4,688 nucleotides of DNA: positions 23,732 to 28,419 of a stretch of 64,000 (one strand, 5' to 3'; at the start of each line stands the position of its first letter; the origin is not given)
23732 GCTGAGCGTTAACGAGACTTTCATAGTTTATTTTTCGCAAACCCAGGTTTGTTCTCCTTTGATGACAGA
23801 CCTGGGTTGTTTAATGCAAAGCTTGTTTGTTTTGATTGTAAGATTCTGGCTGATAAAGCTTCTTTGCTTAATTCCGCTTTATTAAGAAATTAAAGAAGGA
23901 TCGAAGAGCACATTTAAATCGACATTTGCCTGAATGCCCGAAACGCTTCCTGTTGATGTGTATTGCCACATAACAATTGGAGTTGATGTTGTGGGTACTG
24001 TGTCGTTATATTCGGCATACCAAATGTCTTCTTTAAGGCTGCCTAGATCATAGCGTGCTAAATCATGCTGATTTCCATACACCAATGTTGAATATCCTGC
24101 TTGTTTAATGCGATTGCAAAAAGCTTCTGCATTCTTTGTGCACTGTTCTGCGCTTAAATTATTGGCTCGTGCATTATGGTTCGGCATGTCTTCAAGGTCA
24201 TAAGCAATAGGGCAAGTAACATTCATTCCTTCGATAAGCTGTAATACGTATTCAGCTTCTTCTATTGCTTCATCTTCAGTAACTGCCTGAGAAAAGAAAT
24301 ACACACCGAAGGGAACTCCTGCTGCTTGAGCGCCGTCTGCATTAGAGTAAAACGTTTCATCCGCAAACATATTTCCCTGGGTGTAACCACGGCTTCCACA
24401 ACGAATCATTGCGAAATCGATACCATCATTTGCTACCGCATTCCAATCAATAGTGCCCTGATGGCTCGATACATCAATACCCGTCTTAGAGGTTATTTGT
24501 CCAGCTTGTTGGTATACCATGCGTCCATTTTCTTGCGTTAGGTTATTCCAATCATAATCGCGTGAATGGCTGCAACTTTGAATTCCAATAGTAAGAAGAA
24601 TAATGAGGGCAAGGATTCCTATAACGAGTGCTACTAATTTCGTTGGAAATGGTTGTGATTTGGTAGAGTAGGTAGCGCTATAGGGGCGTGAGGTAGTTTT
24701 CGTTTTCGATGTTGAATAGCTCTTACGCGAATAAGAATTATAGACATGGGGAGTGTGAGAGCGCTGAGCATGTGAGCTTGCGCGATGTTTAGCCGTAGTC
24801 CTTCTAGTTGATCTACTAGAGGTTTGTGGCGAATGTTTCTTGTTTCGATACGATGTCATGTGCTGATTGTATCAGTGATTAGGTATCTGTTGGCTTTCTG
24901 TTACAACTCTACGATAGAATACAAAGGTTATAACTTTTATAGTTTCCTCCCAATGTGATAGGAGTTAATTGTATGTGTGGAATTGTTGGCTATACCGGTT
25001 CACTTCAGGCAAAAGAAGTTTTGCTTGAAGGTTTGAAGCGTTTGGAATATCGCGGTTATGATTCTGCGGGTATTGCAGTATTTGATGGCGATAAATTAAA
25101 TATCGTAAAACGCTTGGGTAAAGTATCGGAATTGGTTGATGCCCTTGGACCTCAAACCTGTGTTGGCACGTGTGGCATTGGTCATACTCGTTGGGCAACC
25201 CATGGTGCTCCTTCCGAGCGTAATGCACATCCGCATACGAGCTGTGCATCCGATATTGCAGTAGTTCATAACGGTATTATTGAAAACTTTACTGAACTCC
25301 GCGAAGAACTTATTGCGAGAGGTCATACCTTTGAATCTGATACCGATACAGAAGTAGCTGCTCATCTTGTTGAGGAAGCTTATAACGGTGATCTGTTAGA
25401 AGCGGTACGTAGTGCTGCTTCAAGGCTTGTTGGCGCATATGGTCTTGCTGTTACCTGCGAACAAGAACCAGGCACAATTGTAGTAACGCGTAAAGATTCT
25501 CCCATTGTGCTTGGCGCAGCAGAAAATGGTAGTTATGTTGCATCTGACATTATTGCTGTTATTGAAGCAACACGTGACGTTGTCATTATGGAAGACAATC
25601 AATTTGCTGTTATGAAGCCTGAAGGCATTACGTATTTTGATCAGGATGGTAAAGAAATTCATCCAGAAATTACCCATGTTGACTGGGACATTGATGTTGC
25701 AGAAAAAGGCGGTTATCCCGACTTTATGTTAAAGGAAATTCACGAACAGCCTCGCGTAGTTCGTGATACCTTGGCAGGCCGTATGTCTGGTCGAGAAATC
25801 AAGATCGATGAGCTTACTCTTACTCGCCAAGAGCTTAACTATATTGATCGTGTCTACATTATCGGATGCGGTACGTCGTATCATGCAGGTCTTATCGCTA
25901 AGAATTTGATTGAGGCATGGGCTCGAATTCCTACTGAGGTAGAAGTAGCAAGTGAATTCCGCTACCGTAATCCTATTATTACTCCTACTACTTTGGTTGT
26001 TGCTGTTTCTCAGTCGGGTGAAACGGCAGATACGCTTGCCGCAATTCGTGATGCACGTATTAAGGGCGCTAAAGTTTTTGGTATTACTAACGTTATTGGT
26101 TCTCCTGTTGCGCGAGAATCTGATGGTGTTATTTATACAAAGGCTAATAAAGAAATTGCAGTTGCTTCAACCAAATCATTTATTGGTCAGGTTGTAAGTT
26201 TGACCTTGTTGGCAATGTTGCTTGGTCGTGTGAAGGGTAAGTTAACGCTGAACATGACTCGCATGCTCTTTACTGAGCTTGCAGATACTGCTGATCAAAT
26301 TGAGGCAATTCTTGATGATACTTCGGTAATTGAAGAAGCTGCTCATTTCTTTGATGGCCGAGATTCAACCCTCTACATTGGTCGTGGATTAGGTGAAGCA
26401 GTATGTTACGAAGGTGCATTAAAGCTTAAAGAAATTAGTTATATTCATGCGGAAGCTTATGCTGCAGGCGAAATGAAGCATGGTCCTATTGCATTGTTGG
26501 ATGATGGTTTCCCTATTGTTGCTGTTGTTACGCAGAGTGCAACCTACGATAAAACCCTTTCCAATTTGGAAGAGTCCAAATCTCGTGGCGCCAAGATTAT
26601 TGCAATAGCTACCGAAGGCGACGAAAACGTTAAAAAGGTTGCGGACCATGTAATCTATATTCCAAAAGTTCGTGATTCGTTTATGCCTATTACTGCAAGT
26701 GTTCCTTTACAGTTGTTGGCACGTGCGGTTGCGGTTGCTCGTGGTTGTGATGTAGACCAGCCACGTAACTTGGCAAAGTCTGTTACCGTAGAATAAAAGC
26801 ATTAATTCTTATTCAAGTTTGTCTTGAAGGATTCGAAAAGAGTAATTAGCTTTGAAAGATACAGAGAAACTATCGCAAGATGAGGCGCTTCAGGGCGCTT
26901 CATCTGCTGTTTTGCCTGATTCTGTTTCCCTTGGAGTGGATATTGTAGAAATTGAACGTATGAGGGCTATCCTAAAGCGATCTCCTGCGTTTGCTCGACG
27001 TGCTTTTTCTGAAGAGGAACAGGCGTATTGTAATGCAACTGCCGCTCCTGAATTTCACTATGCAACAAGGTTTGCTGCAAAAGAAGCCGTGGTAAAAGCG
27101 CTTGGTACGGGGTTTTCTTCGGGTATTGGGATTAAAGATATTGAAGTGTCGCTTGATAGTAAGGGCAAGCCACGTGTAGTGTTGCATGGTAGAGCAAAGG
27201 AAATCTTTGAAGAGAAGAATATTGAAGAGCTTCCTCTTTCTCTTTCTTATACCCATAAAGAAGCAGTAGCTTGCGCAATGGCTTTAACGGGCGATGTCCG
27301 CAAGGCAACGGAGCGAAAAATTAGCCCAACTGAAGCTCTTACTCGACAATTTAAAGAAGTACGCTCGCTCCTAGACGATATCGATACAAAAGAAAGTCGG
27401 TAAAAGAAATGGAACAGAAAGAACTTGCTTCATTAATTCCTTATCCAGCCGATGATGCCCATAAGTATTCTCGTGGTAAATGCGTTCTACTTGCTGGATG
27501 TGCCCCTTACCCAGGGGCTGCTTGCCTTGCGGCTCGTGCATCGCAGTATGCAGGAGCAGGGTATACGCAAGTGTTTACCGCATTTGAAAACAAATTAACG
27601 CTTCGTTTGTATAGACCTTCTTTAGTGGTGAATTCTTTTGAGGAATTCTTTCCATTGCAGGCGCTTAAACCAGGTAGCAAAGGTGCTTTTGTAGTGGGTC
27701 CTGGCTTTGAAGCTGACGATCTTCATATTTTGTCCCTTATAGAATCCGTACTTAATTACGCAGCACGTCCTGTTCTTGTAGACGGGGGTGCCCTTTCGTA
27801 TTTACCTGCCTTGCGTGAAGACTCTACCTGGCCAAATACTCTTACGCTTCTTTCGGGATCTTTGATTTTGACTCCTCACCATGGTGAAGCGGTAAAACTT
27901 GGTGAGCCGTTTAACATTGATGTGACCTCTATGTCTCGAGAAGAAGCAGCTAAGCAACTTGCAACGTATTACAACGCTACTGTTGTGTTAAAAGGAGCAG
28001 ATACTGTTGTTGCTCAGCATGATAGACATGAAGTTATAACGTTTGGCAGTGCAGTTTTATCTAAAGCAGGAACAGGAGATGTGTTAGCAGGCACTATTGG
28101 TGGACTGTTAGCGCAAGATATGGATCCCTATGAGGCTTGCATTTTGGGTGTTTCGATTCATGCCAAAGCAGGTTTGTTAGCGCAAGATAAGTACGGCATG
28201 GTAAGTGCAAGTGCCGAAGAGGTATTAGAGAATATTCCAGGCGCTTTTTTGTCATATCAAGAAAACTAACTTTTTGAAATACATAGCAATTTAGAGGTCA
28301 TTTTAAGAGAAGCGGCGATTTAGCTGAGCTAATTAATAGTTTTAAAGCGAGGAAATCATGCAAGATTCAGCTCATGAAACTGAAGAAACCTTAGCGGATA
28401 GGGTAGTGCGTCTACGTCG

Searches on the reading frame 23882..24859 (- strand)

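Call 22: search_protein_families(library=pfam, proteins=[window:23882-24859:-], max_evalue=0.00001)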
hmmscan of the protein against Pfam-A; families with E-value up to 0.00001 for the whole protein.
window:23882-24859:- (325 aa): 1 family
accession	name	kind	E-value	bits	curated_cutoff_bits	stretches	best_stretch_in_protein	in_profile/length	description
PF01183.26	Glyco_hydro_25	-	1.3e-31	110.8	27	1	128-309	1-180/180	Glycosyl hydrolases family 25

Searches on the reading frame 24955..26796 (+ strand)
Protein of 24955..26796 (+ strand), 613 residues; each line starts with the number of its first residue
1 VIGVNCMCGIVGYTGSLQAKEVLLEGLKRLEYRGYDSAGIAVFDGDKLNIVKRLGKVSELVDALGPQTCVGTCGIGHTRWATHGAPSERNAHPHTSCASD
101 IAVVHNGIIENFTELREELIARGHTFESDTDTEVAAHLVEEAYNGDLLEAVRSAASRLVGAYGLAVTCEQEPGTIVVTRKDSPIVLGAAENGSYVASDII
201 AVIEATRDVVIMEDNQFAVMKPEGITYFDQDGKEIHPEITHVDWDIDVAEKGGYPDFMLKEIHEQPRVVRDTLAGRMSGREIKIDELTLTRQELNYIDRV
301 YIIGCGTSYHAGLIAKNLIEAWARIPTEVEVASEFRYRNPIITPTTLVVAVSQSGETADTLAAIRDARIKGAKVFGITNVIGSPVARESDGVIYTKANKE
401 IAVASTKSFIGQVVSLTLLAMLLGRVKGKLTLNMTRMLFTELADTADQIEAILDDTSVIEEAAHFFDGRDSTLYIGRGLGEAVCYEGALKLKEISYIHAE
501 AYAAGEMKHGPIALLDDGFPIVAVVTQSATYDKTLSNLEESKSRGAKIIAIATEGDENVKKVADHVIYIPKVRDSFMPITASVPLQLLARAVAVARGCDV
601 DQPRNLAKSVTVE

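Call 22: search_protein_families(library=pfam, proteins=[window:24955-26796:+], max_evalue=0.00001)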
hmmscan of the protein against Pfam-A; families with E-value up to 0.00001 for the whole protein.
window:24955-26796:+ (613 aa): 3 families
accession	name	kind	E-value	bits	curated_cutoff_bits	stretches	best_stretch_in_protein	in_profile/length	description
PF01380.27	SIS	-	2.2e-57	192.9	25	2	298-421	6-130/131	SIS domain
PF13522.11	GATase_6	-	1.8e-21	77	27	1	70-198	9-130/130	Glutamine amidotransferase domain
PF13537.11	GATase_7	-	1.6e-14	54.4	25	1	86-201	8-120/123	Glutamine amidotransferase domain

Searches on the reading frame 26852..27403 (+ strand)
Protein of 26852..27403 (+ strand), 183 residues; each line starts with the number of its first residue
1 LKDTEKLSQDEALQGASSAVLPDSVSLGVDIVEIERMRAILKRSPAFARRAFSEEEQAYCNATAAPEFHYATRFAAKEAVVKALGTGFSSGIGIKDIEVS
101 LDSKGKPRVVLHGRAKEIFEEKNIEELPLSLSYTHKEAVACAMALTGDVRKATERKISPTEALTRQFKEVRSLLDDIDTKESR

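Call 40: search_protein_families(library=pfam, proteins=[window:26852-27403:+], max_evalue=0.001)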
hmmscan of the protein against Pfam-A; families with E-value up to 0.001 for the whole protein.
window:26852-27403:+ (183 aa): 1 family
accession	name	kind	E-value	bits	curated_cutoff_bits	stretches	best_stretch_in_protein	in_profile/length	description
PF01648.25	ACPS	-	3.3e-22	79.1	25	1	26-121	1-98/111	4'-phosphopantetheinyl transferase superfamily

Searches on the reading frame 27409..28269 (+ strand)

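Call 40: search_protein_families(library=pfam, proteins=[window:27409-28269:+], max_evalue=0.001)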
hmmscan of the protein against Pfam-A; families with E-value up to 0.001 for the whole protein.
window:27409-28269:+ (286 aa): 3 families
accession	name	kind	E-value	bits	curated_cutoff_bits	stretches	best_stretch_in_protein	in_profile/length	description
PF01256.23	Carb_kinase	-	5.4e-48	164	27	1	26-277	2-241/242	NAD(P)H-hydrate dehydratase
PF08543.17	Phos_pyr_kin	-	1.4e-06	28.3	27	1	146-244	115-221/246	Phosphomethylpyrimidine kinase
PF02110.20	HK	-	3.7e-05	23.7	27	1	178-261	141-225/247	Hydroxyethylthiazole kinase family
